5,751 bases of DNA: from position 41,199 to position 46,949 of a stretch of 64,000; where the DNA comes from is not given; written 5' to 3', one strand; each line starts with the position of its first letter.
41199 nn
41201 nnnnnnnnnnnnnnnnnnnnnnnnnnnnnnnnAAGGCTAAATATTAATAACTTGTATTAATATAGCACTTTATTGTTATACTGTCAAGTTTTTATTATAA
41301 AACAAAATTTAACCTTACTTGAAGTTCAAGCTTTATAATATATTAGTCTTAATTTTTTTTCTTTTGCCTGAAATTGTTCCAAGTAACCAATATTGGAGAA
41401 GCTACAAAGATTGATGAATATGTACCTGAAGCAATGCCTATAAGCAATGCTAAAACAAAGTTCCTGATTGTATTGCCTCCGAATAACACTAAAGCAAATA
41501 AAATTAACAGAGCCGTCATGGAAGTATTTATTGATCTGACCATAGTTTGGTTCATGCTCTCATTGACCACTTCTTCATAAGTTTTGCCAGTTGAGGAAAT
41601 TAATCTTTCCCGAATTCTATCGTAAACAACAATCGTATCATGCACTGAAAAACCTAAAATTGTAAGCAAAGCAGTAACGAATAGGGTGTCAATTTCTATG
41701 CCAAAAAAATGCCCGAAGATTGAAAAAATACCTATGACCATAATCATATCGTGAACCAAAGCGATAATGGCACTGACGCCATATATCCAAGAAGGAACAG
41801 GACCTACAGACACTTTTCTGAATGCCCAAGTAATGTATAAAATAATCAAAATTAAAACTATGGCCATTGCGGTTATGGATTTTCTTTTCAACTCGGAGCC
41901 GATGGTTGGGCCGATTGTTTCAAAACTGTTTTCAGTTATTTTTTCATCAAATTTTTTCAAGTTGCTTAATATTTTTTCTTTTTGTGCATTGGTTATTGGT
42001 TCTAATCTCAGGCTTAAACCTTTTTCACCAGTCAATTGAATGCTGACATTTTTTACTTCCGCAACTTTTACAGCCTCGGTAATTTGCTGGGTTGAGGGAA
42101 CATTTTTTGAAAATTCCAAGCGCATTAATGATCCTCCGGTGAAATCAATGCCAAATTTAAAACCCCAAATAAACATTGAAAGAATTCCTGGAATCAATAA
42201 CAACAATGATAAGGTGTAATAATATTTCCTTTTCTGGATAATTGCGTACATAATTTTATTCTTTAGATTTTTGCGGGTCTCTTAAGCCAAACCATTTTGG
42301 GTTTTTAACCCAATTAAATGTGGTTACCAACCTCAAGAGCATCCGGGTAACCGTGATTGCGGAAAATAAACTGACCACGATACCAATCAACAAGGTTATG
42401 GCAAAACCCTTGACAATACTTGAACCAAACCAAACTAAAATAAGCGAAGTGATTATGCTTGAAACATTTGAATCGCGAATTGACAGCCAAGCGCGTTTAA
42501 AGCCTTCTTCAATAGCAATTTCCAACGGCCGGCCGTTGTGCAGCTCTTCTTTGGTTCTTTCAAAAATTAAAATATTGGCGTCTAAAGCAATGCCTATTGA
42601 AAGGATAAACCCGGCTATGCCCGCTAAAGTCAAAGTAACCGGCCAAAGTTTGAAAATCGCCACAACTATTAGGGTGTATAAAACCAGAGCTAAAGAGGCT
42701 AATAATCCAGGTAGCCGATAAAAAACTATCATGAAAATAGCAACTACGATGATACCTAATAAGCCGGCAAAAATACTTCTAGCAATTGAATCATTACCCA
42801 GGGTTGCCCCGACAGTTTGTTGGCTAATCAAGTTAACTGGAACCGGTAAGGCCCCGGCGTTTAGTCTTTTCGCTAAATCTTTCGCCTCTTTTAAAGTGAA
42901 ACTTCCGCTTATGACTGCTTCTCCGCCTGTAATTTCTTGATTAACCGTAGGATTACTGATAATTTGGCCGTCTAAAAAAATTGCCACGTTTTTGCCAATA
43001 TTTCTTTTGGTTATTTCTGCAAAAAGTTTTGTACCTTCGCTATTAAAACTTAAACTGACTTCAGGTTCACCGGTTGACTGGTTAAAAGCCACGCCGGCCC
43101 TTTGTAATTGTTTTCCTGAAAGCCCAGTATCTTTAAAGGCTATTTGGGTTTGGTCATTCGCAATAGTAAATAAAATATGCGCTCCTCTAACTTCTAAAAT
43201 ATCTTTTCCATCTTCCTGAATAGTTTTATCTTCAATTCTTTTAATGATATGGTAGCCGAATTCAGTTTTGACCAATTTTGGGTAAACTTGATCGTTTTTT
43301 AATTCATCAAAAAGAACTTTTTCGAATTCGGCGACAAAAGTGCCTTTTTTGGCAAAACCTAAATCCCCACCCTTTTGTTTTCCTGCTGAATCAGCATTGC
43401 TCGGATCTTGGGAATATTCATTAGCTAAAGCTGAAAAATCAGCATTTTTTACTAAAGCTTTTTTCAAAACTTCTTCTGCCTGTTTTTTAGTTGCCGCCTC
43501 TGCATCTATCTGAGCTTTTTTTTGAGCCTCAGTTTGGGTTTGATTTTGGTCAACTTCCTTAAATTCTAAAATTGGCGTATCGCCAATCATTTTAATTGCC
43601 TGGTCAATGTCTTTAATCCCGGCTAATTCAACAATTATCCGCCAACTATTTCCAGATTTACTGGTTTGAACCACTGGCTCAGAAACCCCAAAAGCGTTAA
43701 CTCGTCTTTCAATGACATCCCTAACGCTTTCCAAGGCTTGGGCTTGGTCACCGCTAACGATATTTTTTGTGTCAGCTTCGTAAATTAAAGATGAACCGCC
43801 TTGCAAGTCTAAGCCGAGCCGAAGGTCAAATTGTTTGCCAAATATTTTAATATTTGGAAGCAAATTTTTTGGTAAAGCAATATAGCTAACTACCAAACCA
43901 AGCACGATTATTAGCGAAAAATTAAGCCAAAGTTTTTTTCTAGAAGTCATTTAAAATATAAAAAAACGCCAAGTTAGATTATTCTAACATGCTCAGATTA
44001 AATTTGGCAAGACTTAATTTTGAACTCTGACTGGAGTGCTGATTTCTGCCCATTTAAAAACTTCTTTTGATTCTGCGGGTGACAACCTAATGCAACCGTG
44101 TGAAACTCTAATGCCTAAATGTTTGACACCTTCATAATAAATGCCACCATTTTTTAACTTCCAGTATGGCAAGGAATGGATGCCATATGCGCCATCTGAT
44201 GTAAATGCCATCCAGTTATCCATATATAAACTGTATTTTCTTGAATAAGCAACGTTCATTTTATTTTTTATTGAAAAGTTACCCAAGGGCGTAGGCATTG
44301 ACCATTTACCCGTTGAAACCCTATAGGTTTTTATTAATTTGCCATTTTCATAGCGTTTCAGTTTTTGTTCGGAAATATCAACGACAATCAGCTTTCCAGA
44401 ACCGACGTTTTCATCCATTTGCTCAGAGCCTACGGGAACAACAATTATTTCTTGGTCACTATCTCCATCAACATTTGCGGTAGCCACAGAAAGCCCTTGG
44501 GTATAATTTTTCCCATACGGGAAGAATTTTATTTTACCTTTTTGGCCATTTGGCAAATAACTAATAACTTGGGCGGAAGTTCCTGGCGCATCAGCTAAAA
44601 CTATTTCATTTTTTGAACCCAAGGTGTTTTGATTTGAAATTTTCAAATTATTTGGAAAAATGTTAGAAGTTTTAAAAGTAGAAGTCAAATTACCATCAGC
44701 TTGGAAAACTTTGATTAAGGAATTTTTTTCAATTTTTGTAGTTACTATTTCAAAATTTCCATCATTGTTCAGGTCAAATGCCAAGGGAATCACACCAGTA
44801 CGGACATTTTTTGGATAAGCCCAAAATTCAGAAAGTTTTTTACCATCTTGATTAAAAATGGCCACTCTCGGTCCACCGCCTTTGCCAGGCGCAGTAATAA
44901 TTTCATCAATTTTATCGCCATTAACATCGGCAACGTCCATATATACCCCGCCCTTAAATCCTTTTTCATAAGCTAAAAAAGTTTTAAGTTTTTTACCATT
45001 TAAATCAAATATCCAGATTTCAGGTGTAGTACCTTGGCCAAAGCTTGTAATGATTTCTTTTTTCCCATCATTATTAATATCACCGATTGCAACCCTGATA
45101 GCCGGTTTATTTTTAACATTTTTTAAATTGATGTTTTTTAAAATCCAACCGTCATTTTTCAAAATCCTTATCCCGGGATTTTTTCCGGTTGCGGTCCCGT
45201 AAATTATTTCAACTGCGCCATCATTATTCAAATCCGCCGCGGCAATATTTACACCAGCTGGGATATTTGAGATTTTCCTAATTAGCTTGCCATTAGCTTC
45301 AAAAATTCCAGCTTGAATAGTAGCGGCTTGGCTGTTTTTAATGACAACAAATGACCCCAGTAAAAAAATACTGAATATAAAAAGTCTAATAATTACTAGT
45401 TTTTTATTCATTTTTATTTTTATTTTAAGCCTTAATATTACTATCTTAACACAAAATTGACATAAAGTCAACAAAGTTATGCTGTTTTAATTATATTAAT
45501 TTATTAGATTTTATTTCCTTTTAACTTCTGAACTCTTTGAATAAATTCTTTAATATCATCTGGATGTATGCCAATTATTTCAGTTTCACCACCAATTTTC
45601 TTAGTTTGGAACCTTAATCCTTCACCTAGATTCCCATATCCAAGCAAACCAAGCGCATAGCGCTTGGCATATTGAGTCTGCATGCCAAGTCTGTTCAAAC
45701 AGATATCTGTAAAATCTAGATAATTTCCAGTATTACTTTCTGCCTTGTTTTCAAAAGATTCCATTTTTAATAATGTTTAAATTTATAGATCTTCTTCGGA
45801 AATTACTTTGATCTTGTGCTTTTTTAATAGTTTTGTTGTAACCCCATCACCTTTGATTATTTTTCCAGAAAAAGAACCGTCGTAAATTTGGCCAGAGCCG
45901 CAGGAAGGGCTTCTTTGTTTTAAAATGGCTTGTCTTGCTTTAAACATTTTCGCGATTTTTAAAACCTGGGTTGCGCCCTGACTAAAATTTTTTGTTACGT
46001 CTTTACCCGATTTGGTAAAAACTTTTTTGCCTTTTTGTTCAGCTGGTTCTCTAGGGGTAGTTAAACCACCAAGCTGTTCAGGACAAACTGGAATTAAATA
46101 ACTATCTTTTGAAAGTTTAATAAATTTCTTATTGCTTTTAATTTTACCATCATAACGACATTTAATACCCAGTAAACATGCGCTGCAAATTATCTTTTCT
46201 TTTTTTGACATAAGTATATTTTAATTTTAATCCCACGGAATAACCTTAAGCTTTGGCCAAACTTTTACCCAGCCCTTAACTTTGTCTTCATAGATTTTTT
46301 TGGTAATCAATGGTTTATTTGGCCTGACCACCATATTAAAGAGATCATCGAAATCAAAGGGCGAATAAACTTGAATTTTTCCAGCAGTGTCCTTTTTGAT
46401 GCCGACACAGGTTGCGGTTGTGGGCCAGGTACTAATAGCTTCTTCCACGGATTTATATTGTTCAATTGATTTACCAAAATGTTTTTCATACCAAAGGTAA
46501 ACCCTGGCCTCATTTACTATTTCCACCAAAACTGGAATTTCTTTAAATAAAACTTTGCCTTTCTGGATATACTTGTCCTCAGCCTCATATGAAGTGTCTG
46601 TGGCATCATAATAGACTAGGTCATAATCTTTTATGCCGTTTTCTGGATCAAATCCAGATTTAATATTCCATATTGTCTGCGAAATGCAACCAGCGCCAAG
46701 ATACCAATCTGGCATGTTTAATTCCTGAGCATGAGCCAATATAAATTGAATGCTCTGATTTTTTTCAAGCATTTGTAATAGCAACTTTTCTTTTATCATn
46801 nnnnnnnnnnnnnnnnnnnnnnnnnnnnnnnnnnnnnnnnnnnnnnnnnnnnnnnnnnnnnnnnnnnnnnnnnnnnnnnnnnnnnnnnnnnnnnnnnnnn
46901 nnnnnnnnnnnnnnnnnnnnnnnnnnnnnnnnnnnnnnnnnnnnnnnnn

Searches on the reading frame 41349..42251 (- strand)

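Call 60: search_protein_families(library=pfam, proteins=[window:41349-42251:-], max_evalue=0.0001)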
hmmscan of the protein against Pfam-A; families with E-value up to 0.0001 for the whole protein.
window:41349-42251:- (300 aa): 2 families
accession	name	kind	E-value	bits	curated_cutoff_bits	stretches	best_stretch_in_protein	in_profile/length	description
PF02355.23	SecD_SecF_C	-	4.9e-61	205.9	20.5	1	96-292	4-187/189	Protein export membrane protein SecD/SecF, C-terminal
PF07549.19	Sec_GG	-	1e-07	31.7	20.3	1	26-51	3-28/28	SecD/SecF GG Motif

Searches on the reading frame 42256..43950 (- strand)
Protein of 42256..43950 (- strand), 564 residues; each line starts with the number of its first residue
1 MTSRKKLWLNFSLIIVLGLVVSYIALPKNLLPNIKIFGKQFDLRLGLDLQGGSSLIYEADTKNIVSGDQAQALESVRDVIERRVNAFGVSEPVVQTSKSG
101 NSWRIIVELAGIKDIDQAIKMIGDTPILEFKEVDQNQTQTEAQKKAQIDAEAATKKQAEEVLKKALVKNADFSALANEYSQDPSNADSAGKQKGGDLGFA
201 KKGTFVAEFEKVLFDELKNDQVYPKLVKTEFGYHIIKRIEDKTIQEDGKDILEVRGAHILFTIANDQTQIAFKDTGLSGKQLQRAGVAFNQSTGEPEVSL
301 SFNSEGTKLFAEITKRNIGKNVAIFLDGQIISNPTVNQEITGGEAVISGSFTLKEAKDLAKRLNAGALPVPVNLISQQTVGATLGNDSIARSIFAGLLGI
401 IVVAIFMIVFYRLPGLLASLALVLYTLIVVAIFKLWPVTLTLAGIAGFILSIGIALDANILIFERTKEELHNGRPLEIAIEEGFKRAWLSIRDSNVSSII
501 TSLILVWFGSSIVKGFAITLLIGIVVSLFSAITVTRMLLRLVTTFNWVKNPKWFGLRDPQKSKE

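Call 60: search_protein_families(library=pfam, proteins=[window:42256-43950:-], max_evalue=0.0001)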
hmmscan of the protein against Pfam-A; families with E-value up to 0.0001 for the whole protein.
window:42256-43950:- (564 aa): 6 families
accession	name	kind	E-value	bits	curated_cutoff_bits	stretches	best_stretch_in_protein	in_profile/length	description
PF22599.2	SecDF_P1_head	-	1.3e-34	118.9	27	1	266-370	9-114/114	SecDF, P1 head subdomain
PF13616.12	Rotamase_3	-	1.5e-18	67.8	22.5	1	147-240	29-114/116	PPIC-type PPIASE domain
PF21760.3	SecD_1st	-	2.8e-18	65.5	27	1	74-135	2-60/60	Protein translocase subunit SecDF, P1 domain, N-terminal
PF00639.27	Rotamase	-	1.9e-17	64.4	21.7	1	143-239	7-96/97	PPIC-type PPIASE domain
PF02355.23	SecD_SecF_C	-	4.5e-13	49.5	20.5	1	373-541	14-185/189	Protein export membrane protein SecD/SecF, C-terminal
PF03176.21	MMPL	-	6.5e-09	35.6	20.5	1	402-550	155-310/333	MMPL family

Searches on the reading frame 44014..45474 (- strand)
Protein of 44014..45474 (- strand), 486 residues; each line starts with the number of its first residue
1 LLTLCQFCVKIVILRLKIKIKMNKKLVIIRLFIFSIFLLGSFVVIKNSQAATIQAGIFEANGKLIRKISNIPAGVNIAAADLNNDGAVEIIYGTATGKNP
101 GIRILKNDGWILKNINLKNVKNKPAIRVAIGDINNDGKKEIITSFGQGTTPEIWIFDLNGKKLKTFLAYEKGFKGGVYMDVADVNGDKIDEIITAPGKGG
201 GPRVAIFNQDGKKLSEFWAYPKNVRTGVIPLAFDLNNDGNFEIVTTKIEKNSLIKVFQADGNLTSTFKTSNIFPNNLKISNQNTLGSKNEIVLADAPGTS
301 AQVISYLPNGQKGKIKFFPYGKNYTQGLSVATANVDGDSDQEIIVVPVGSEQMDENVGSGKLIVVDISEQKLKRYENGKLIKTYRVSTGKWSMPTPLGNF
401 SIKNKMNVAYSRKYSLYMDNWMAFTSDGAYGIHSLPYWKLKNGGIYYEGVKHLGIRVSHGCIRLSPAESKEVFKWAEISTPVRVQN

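Call 44: search_protein_families(library=pfam, proteins=[window:44014-45474:-], max_evalue=0.001)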
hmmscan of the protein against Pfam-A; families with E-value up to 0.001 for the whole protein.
window:44014-45474:- (486 aa): 4 families
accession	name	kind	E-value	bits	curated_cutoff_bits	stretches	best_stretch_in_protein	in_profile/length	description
PF03734.19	YkuD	-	2.3e-24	87.1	23.4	1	361-484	2-146/146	L,D-transpeptidase catalytic domain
PF13517.12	FG-GAP_3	-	4.3e-17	62.9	26.9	2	183-244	1-60/61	FG-GAP-like repeat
PF01839.29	FG-GAP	-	5.6e-11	42.5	22.1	0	327-346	2-22/37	FG-GAP repeat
PF25292.1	Beta-prop_CGLA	-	0.00028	20.9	26.8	0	181-222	36-71/316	Lambda-carrageenase beta-propeller domain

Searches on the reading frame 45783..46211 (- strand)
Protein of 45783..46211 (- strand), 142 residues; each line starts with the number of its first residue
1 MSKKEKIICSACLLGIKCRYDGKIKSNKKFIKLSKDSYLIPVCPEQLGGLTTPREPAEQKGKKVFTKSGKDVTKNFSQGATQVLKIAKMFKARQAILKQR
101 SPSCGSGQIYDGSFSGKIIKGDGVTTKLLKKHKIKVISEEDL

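Call 44: search_protein_families(library=pfam, proteins=[window:45783-46211:-], max_evalue=0.001)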
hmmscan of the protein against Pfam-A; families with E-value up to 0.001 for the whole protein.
window:45783-46211:- (142 aa): 1 family
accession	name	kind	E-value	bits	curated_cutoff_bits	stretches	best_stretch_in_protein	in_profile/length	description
PF04463.17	2-thiour_desulf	-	1.6e-46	158.2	34.7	1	7-141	1-141/141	2-thiouracil desulfurase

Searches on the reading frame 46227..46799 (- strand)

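Call 60: search_protein_families(library=pfam, proteins=[window:46227-46799:-], max_evalue=0.0001)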
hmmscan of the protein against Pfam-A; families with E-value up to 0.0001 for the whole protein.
window:46227-46799:- (190 aa): 1 family
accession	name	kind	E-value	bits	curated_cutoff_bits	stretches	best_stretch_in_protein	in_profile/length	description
PF06042.17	NTP_transf_6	-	1.1e-53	181.8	25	1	23-186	2-159/159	Nucleotidyltransferase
